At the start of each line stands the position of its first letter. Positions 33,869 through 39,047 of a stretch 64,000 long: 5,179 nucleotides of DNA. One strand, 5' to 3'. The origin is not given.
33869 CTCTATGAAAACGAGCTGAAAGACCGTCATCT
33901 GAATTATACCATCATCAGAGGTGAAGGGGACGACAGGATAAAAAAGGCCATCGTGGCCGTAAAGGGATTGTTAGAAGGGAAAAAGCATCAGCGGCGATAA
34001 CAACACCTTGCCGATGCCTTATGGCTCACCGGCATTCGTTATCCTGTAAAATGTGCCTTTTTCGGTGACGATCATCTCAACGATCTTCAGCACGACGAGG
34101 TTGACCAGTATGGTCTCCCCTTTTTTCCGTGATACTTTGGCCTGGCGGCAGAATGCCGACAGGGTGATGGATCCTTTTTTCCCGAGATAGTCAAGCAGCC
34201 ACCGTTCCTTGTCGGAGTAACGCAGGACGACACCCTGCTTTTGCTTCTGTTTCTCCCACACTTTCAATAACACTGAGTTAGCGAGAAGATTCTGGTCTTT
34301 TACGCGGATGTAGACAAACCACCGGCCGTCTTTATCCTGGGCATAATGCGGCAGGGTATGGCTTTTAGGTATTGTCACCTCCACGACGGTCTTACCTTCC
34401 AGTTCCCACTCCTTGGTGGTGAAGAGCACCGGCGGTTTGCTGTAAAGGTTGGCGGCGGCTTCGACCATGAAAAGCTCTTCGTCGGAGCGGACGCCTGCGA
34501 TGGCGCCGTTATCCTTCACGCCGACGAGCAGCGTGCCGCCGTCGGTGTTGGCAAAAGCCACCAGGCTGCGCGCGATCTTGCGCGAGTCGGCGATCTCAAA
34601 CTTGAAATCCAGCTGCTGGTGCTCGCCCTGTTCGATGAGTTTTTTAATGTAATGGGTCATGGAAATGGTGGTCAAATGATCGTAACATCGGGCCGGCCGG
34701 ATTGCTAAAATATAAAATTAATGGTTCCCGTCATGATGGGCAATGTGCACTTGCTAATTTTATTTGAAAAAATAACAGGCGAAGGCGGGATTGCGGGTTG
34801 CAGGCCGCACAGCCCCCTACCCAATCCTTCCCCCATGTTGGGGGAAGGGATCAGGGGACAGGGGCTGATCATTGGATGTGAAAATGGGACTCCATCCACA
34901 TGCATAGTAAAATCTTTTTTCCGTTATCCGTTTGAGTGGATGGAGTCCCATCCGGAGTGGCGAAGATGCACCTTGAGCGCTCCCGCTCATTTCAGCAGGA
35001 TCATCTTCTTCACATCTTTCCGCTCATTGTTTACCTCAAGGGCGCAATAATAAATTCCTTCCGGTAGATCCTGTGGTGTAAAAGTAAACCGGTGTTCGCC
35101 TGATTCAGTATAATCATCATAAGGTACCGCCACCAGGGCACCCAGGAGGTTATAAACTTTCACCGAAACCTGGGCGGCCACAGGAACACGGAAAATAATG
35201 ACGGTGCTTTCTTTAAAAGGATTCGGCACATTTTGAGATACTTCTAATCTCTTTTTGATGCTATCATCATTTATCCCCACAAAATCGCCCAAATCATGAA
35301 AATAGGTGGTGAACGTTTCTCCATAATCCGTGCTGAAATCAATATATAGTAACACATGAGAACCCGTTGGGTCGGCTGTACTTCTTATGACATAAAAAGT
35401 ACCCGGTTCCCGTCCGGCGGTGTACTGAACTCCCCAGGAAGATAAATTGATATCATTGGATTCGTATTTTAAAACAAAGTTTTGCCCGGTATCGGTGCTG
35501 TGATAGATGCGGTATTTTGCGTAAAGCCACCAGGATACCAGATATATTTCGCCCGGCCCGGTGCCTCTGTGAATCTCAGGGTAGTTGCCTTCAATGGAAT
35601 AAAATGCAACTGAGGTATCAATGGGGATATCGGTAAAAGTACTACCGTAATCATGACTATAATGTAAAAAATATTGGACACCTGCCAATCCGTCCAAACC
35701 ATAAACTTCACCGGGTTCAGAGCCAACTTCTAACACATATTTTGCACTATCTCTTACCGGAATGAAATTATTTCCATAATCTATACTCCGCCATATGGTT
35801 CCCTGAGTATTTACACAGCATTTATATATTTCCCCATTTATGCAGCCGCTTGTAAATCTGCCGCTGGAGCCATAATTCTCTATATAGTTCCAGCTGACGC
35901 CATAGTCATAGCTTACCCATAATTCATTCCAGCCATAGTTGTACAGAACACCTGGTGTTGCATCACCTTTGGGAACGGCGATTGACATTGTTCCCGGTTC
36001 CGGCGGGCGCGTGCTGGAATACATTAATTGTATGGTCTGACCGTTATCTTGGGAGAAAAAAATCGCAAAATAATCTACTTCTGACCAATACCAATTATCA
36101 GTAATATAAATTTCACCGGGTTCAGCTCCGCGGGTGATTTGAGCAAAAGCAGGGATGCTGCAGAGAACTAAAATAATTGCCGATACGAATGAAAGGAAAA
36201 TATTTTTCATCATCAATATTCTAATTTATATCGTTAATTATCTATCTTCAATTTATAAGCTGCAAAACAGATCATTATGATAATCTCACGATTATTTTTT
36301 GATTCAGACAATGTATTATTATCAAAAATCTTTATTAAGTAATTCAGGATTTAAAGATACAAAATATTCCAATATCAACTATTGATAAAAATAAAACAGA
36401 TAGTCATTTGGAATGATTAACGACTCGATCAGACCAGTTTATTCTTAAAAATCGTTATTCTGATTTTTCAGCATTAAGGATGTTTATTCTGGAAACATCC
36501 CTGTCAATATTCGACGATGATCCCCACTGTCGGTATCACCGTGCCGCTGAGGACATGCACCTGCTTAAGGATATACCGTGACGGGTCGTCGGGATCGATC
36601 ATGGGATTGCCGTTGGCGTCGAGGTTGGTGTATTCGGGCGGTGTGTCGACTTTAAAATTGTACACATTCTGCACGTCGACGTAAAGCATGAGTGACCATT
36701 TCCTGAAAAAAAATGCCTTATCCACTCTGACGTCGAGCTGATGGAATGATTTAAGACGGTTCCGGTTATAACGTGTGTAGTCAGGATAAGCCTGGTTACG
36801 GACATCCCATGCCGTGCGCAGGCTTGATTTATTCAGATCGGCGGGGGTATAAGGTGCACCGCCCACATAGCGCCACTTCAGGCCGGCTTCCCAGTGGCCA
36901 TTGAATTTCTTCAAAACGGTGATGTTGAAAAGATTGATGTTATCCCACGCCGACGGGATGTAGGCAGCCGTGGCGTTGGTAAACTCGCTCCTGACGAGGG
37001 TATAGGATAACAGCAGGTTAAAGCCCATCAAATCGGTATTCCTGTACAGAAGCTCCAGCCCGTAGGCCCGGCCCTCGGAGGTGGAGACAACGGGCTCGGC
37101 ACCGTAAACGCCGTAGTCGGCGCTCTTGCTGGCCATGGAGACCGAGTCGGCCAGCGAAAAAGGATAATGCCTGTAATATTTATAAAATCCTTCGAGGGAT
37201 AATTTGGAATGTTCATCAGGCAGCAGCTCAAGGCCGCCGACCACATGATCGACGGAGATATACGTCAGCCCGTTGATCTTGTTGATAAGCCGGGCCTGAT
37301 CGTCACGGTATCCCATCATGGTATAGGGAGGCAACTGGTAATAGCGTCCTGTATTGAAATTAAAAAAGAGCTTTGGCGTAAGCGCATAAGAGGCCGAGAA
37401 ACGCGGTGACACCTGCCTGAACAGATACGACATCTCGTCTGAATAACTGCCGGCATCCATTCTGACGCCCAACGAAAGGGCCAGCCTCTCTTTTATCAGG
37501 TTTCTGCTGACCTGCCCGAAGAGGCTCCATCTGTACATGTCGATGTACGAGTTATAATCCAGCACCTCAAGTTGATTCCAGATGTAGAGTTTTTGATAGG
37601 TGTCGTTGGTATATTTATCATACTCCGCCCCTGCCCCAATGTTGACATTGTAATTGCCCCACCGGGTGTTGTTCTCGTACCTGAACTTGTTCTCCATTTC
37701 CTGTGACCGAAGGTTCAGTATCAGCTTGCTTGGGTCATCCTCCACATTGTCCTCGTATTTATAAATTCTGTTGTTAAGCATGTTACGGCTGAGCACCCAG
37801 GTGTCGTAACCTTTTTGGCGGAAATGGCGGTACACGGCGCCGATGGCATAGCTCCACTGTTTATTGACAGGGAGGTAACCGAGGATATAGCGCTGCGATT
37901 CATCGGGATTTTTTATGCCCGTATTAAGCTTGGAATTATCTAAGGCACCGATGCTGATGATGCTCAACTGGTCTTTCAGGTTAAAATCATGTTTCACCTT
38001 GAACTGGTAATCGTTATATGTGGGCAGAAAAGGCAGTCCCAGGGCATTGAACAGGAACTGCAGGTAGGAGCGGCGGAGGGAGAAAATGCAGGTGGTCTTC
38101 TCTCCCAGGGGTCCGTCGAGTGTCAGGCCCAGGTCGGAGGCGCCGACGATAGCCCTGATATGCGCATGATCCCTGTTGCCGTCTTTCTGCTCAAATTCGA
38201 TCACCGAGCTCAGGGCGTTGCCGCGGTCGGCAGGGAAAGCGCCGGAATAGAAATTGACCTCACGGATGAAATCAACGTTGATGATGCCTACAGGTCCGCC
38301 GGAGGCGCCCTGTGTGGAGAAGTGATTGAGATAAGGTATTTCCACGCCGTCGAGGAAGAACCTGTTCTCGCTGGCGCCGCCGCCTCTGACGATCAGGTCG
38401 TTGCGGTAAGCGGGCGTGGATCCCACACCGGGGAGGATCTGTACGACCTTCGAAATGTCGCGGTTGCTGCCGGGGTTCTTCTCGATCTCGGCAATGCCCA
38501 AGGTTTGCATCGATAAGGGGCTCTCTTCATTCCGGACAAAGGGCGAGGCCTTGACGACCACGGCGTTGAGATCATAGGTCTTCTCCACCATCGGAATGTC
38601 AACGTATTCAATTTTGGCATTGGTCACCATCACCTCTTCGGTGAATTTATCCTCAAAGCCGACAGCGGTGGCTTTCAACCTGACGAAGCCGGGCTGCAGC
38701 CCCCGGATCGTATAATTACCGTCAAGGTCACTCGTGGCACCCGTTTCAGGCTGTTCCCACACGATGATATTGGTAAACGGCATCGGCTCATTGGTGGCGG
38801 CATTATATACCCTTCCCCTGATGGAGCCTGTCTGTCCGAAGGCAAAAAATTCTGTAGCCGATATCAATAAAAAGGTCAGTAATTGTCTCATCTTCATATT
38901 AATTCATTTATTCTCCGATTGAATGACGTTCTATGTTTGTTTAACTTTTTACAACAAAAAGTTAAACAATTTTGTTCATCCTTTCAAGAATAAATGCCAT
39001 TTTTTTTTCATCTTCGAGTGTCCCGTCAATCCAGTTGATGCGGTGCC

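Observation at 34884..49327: Palindrome P: three 64-68-bp hairpins with identical 14-bp arms and a conserved oriented loop, always beside AT-rich T9SS genes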

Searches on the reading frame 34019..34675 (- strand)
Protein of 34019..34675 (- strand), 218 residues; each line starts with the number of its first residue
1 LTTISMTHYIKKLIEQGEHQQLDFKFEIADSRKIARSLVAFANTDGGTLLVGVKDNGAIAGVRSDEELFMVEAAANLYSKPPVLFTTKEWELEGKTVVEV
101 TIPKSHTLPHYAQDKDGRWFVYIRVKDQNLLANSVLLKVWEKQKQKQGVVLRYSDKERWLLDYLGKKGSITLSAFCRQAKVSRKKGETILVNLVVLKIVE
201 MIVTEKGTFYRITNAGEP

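Call 13: search_protein_families(library=pfam, proteins=[window:34019-34675:-], max_evalue=0.01)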
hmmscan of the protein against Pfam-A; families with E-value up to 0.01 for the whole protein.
window:34019-34675:- (218 aa): 1 family
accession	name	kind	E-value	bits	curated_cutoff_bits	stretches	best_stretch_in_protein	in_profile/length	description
PF04326.19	SLFN_AlbA_2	-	1.2e-21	77.8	25.3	1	18-131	1-116/118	Schlafen, AlbA_2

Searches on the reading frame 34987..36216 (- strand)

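Call 13: search_protein_families(library=pfam, proteins=[window:34987-36216:-], max_evalue=0.01)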
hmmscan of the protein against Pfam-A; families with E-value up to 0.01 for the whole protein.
window:34987-36216:- (409 aa): 5 families
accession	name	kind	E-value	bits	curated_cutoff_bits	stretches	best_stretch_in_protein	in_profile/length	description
PF18962.6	Por_Secre_tail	-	8.6e-08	32.8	27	1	331-406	3-74/75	Secretion system C-terminal sorting domain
PF15899.11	BNR_6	-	2.5e-06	27.4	27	0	141-151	1-11/14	BNR-Asp box repeat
PF15902.12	Sortilin-Vps10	-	0.0002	20.7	33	0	97-154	1-60/446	Sortilin, neurotensin receptor 3,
PF24316.1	Tli3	-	0.00029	21.6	27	0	286-304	80-100/129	T6SS Tli3 immunity protein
PF13585.12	CHU_C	-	0.0061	17.1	27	0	347-404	26-81/86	CHU_C Type IX secretion signal domain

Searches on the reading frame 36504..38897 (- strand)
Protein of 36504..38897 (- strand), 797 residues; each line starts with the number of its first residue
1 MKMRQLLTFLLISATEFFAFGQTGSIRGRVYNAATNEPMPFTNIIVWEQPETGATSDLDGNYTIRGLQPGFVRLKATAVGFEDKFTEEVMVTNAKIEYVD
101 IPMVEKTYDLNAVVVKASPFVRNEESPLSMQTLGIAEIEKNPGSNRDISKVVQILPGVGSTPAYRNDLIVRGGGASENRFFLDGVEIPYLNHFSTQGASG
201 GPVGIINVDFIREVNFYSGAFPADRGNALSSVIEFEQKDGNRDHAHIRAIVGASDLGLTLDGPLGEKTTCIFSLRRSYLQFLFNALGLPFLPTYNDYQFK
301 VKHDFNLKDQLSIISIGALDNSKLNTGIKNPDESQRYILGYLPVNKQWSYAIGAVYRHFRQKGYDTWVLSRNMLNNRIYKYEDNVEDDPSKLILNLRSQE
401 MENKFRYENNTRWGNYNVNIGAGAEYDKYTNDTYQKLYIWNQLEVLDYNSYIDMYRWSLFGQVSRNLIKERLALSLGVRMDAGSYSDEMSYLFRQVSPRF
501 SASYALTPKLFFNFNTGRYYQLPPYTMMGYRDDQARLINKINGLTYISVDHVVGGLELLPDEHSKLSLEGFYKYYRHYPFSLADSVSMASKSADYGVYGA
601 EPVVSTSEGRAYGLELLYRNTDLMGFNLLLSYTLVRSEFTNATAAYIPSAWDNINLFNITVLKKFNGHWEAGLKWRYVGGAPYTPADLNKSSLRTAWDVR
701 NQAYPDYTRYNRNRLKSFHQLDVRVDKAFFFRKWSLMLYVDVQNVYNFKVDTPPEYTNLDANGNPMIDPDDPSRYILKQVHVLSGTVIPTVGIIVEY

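Call 13: search_protein_families(library=pfam, proteins=[window:36504-38897:-], max_evalue=0.01)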
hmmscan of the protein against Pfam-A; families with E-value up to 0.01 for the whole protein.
window:36504-38897:- (797 aa): 3 families
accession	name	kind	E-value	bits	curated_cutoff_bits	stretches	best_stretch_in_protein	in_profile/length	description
PF13715.12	CarbopepD_reg_2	-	1.2e-13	51.3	32.2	1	26-115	1-88/88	CarboxypepD_reg-like domain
PF13620.12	CarboxypepD_reg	-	1.2e-12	48.5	32.3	1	25-103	1-81/82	Carboxypeptidase regulatory-like domain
PF07715.20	Plug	-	9.4e-08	33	23.9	1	124-226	3-100/107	TonB-dependent Receptor Plug Domain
